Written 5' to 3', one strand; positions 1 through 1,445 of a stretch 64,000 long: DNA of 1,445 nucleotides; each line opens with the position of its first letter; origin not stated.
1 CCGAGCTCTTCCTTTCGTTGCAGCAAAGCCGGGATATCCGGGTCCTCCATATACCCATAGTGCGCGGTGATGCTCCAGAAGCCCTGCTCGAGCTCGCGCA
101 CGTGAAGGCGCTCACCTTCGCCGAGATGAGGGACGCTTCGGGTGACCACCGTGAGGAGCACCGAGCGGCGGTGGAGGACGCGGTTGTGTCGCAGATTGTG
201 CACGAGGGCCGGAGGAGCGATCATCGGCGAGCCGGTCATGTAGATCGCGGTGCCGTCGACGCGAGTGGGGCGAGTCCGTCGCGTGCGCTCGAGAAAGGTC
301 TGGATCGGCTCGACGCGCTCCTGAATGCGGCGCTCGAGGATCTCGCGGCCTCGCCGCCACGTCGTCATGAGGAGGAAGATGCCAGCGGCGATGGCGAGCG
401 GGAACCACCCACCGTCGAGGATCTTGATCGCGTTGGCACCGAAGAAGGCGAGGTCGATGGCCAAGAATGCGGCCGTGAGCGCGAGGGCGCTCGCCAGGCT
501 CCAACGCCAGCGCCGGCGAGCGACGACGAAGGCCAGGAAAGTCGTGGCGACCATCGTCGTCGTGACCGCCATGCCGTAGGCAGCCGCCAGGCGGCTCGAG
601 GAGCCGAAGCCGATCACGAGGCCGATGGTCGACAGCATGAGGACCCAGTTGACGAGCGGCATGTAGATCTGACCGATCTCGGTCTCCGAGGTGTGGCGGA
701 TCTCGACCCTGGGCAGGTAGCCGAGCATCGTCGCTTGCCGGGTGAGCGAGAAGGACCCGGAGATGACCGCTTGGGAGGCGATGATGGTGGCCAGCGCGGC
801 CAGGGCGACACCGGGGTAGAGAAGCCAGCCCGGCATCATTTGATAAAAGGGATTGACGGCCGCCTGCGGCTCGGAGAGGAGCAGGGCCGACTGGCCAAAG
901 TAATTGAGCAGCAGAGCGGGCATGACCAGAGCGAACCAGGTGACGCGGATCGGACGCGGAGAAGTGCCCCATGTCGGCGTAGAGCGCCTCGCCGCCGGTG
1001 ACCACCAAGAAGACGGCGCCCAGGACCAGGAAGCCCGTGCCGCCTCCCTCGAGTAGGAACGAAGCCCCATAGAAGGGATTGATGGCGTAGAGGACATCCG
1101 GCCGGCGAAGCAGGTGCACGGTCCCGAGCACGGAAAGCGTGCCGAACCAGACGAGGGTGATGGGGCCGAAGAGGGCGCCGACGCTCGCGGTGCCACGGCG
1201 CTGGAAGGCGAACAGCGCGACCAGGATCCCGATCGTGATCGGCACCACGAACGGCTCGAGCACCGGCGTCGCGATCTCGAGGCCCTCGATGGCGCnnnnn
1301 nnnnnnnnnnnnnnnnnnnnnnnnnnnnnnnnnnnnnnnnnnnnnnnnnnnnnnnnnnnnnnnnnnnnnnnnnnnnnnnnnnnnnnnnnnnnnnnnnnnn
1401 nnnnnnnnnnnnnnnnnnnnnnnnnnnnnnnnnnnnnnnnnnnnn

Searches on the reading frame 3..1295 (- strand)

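Call 18: search_protein_families(library=pfam, proteins=[window:3-1295:-])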
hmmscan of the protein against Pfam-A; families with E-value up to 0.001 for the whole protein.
window:3-1295:- (431 aa): 2 families
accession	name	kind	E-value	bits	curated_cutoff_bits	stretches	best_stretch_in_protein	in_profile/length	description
PF02705.21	K_trans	-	2.5e-86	290.4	24.8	1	112-336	229-453/454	K+ potassium transporter integral membrane domain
PF22776.1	K_trans_C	-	1.1e-25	90.7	24.8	1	348-427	2-81/151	K+ potassium transporter C-terminal domain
